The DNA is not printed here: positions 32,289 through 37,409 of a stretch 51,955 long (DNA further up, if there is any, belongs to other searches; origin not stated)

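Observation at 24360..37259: Six-gene operon pairing an Hsp70-like ATPase with a DruE-like giant helicase: candidate undescribed defence system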

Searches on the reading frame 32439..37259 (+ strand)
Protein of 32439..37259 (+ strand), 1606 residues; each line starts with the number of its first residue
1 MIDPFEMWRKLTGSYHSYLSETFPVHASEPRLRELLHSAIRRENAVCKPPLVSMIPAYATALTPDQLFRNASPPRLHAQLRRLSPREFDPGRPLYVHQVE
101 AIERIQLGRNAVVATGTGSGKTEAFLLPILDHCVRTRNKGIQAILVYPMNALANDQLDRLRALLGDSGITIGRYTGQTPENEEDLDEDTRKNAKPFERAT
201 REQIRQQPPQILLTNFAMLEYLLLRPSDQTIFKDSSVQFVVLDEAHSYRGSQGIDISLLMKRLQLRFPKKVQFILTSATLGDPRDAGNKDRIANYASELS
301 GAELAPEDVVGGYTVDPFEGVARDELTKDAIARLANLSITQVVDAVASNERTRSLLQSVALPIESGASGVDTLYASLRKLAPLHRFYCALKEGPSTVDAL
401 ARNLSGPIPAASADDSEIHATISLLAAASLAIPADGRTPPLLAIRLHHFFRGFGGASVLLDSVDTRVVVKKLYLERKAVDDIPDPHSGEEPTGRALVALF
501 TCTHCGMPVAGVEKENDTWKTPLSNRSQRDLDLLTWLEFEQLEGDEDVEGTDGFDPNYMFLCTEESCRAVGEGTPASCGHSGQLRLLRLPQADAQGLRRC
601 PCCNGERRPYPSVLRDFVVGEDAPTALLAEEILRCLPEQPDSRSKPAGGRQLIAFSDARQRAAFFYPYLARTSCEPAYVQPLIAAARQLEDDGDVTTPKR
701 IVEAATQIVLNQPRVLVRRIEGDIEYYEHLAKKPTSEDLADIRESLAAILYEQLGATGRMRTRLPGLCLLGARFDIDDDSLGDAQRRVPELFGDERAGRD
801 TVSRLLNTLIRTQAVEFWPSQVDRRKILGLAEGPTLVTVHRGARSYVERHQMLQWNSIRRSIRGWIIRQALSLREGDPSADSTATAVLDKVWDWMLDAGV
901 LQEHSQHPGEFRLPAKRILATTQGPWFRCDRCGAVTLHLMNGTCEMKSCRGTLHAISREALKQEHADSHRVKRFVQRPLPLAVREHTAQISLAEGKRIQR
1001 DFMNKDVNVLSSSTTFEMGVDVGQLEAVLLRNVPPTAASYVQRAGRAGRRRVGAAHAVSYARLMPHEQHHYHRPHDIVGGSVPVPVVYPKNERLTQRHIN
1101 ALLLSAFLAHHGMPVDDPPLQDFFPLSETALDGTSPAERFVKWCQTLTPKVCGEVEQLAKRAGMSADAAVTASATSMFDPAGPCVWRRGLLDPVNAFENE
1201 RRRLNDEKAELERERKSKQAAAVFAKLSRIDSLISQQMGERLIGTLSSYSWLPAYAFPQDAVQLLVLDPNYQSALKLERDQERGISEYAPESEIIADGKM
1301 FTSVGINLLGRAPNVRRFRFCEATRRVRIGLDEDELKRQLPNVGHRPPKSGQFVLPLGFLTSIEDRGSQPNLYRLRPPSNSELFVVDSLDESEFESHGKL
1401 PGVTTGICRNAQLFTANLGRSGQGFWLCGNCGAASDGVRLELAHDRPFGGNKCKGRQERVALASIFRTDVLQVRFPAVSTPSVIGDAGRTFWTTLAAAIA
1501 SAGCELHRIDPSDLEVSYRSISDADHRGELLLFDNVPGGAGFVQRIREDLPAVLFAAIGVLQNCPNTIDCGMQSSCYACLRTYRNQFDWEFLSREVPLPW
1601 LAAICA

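Call 5: search_protein_families(library=padloc, proteins=[window:32439-37259:+], max_evalue=0.01)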
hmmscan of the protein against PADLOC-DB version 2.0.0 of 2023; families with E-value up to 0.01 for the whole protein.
window:32439-37259:+ (1606 aa): 54 families (the best 25 are shown)
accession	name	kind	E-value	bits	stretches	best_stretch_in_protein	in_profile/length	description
PDLC00013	DruE1|DruE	-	1.2e-167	558.5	3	906-1598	960-1670/1776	SNF2 family N-terminal domain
PDLC00037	DruE3|DruE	-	1.6e-162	541.5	2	961-1602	1011-1673/2055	SNF2 family N-terminal domain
PDLC00035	DruE3|DruE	-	9.4e-120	399.3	2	87-664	96-650/1460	SNF2 family N-terminal domain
PDLC00036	DruE3|DruE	-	1.8e-108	361.5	3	90-327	89-332/2023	SNF2 family N-terminal domain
PDLC00015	DruE2|DruE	-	5.3e-99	330.7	6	916-1108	1068-1273/1887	SNF2 family N-terminal domain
PDLC00014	DruE2|DruE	-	1.7e-93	312.2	6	919-1108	1101-1302/1928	SNF2 family N-terminal domain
PDLC00051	DruE4|DruE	-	8.9e-91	303.3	5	918-1117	1027-1236/1829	SNF2 family N-terminal domain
PDLC02503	BrxHI|BrxHII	-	4.7e-34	115.7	2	97-285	28-199/698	BrxHI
PDLC03960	SngC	-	1.8e-32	110.9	2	97-287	28-202/720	-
PDLC02896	DpdJ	-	2.1e-28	96.6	3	199-284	327-416/1487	DpdJ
PDLC02570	DrmA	-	1.3e-20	71.4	2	994-1052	569-627/851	DrmA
PDLC02501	BrxHI|BrxHII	-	2.8e-18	63.4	2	98-284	28-199/925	BrxHI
PDLC02569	DrmA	-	3.8e-15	52.8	2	1005-1055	828-878/1095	DrmA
PDLC02864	DpdF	-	2.5e-13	47.7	2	988-1052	266-330/610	DpdF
PDLC01196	Cas3d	-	6.4e-13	46.1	1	91-281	12-176/594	CAS-I-D; effector_G3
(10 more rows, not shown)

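Call 6: search_protein_families(library=pfam, proteins=[window:32439-37259:+], max_evalue=0.01)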
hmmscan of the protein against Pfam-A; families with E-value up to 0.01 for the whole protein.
window:32439-37259:+ (1606 aa): 4 families
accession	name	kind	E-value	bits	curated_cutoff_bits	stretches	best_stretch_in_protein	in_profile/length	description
PF00270.35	DEAD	-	5.8e-29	101.4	26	1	97-281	3-161/167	DEAD/DEAH box helicase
PF00271.37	Helicase_C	-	4.7e-11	43.4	23.5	1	973-1050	32-109/110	Helicase conserved C-terminal domain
PF09369.15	MZB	-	2.9e-10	41.1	24.2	1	1497-1580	3-80/80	MrfA Zn-binding domain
PF04851.21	ResIII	-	8.3e-05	23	22.5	1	95-276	5-159/164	Type III restriction enzyme, res subunit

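Call 7: search_protein_families(library=ncbifam, proteins=[window:32439-37259:+], max_evalue=0.01)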
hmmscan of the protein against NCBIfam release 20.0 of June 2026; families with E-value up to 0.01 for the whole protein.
window:32439-37259:+ (1606 aa): 29 families (the best 25 are shown)
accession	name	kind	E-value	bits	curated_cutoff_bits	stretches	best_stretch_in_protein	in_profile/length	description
TIGR03817.1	DECH_helic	hypoth_equivalog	4.1e-41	141.1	874.1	2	94-288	37-212/742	helicase/secretion neighborhood putative DEAH-box helicase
NF041067.1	DpdJ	equivalog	8.6e-28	96.6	800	3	200-284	321-409/1482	protein DpdJ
TIGR04121.1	DEXH_lig_assoc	equivalog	6.4e-25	87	850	2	96-286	16-190/804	ligase-associated DNA damage response DEXH box helicase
NF010338.0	PRK13767.1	equivalog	1.9e-20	72.8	849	2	97-280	37-218/877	ATP-dependent helicase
NF053636.1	DDHlcsCsdAPsy1082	equivalog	1.5e-12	46.9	890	1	98-162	30-96/512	DEAD/DEAH box helicase CsdA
TIGR01587.1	cas3_core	equivalog_domain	2.8e-12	46.4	102.45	1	112-296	3-173/358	CRISPR-associated helicase Cas3'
NF053631.1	RNA_helic_CshA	equivalog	4.3e-11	42.3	646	2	98-172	26-99/434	degradosome RNA helicase CshA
NF007284.0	PRK09751.1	equivalog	1.3e-10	39.2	1496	2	101-281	37-218/1538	ATP-dependent helicase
TIGR00614.1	recQ_fam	subfamily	1.6e-10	40.4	219.8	1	981-1060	251-330/470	RecQ family ATP-dependent DNA helicase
TIGR03158.1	cas3_cyano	exception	3.4e-10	39.6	69.1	1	97-279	1-190/357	type I-D CRISPR-associated helicase Cas3'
NF008744.0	PRK11776.1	equivalog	1.5e-09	36.9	524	2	98-163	31-95/460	ATP-dependent RNA helicase DbpA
NF053711.1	RNA_heli_RhlE1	exception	6.1e-09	35.1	750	1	96-154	27-88/434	RNA helicase RhlE1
TIGR01389.1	recQ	equivalog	6.5e-09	34.8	640.2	1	988-1059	256-327/591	DNA helicase RecQ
NF008394.0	PRK11192.1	equivalog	3.3e-08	32.8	507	1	98-177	30-112/441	ATP-dependent RNA helicase SrmB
NF007882.0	PRK10590.1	equivalog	8.5e-08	31.5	743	0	997-1052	286-341/456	ATP-dependent RNA helicase RhlE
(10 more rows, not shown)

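Call 57: search_solved_structures(query=window:32439-37259:+, max_evalue=0.001)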
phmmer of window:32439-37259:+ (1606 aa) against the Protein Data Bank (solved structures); distinct sequences matched with E-value up to 0.001: 44.
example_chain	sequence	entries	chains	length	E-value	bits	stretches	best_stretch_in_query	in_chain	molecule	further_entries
9tu7_Y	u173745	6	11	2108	3.4e-64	220.1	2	96-326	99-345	DEAD/DEAH box helicase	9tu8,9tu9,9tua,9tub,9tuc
6znp_A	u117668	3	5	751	4.2e-26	93.9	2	84-288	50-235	Uncharacterized ATP-dependent helicase YprA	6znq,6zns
9wae_A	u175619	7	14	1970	1.4e-25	92.1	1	909-1101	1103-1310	Helicase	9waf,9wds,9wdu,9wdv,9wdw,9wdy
5v9x_A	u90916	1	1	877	2.4e-15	58.2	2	98-286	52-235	ATP-dependent DNA helicase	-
7lhl_A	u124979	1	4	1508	1.1e-14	56.1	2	98-286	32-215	ATP-dependent DNA helicase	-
1hv8_A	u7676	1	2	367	9.7e-10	39.6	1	110-176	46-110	PUTATIVE ATP-DEPENDENT RNA HELICASE MJ0669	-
5lst_A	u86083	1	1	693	8.8e-09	36.4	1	986-1056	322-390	ATP-dependent DNA helicase Q4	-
4bru_A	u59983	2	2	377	2e-06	28.6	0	98-179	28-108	ATP-DEPENDENT RNA HELICASE DHH1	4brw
1s2m_A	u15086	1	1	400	2.4e-06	28.4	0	98-179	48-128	Putative ATP-dependent RNA helicase DHH1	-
2db3_A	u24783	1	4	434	3.2e-06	28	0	102-178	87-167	ATP-dependent RNA helicase vasa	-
4q47_A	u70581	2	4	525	2.3e-05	25.1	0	986-1052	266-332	DNA helicase RecQ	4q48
3dkp_A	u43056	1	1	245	2.3e-05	25.1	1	97-171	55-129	Probable ATP-dependent RNA helicase DDX52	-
6y50_p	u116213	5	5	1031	5.8e-05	23.8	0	98-153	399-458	Probable ATP-dependent RNA helicase DDX46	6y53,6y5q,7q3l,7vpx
7evo_E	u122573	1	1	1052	6.1e-05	23.7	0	98-153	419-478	RNA helicase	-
9if7_L7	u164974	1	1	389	6.3e-05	23.7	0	988-1055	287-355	Probable eukaryotic initiation factor 4A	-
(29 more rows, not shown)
